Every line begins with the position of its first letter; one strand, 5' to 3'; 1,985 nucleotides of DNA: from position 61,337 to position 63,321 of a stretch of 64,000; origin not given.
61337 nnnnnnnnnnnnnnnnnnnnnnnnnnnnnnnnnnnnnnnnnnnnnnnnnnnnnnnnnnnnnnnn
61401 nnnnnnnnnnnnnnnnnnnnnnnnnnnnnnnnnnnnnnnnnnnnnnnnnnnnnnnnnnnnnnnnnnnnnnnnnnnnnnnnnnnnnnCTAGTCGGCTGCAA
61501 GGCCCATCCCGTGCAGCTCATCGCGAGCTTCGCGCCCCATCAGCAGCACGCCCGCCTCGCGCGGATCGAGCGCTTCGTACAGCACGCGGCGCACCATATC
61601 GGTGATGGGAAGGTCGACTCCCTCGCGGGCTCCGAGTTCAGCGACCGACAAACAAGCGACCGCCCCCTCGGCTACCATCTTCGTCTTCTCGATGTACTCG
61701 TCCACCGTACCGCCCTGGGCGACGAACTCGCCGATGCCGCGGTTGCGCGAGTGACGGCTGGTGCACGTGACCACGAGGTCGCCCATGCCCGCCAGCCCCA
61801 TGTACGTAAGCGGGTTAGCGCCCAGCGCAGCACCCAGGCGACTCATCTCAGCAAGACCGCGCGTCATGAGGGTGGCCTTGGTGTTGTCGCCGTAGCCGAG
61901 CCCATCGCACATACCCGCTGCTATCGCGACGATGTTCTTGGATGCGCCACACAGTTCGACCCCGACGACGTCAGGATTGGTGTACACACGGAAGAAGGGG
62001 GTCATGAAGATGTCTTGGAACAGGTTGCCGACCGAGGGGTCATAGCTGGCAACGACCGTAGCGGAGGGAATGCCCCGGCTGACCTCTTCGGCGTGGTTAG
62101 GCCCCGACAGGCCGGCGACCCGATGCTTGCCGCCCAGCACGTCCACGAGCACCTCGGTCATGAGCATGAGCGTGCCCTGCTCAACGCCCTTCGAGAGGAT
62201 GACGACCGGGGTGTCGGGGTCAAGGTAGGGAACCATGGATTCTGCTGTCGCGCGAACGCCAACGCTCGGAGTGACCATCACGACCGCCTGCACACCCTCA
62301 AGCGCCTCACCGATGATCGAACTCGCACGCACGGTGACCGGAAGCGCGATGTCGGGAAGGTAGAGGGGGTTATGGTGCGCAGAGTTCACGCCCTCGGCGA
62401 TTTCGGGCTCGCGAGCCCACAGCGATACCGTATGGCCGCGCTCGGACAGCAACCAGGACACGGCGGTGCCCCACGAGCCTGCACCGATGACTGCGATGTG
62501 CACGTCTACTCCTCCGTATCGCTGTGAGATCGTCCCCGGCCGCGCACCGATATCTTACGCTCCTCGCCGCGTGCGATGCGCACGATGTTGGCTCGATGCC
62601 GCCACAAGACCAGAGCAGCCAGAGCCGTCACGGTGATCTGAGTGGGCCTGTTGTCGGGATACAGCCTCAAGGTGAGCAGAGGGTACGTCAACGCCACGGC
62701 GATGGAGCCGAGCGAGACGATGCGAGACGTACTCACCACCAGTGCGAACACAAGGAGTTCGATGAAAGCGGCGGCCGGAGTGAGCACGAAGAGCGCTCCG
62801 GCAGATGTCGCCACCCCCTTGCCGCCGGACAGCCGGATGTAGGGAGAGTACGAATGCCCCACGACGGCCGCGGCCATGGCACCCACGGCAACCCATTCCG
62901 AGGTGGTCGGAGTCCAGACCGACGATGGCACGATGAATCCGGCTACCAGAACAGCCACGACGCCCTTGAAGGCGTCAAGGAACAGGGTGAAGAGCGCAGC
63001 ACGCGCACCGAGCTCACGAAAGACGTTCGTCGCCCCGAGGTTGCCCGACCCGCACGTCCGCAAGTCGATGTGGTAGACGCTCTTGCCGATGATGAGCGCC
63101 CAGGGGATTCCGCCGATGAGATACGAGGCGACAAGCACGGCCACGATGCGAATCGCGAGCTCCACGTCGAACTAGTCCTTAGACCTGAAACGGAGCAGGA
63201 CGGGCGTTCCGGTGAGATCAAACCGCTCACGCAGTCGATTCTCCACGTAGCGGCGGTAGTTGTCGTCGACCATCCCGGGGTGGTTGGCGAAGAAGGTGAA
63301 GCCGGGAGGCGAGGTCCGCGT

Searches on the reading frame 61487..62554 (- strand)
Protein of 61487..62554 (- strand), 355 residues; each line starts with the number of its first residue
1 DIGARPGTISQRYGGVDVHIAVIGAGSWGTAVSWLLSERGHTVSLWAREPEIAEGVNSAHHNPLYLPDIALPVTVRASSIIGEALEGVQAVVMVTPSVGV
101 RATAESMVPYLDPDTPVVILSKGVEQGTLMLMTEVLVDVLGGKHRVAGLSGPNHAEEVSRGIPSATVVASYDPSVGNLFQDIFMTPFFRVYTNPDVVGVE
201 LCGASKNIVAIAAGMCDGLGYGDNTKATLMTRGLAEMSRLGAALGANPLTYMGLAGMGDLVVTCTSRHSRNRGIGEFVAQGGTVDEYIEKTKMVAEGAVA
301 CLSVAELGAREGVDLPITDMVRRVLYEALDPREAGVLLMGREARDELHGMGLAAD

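Call 56: search_protein_families(library=pfam, proteins=[window:61487-62554:-], max_evalue=0.0001)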
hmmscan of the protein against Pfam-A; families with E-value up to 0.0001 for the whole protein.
window:61487-62554:- (355 aa): 5 families
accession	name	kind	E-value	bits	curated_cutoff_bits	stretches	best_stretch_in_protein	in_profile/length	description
PF07479.19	NAD_Gly3P_dh_C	-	2.3e-54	183.9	25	1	195-334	1-140/142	NAD-dependent glycerol-3-phosphate dehydrogenase C-terminus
PF01210.29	NAD_Gly3P_dh_N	-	7.7e-48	162.9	23.1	1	20-174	2-156/158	NAD-dependent glycerol-3-phosphate dehydrogenase N-terminus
PF20618.3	GPD_NAD_C_bact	-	1.5e-17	64.4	27.6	1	255-321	1-66/66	Bacterial GPD, NAD-dependent C-terminal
PF02558.23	ApbA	-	1e-09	38.6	22.2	1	20-127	1-106/150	Ketopantoate reductase PanE/ApbA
PF01266.30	DAO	-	3.3e-05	24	27.9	1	20-60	2-45/353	FAD dependent oxidoreductase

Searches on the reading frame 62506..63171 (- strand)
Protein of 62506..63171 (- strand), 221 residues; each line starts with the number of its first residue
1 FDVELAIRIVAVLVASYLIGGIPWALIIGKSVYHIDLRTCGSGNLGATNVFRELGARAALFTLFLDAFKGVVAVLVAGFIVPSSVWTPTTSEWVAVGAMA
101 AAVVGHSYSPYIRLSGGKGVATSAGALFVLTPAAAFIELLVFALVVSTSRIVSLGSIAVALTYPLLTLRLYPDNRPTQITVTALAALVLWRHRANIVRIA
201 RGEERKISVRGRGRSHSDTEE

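Call 56: search_protein_families(library=pfam, proteins=[window:62506-63171:-], max_evalue=0.0001)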
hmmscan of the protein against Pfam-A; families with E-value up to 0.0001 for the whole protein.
window:62506-63171:- (221 aa): 1 family
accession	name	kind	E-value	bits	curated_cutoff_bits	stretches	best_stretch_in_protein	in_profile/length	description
PF02660.20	G3P_acyltransf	-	6.8e-50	169.8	24.1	1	16-199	2-164/164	Glycerol-3-phosphate acyltransferase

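Call 77: find_encoding_contigs(protein=window:62506-63171:-, flank=10000, max_places=1)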
Protein window:62506-63171:- (221 aa): no gene with exactly this product is on record in the collection.
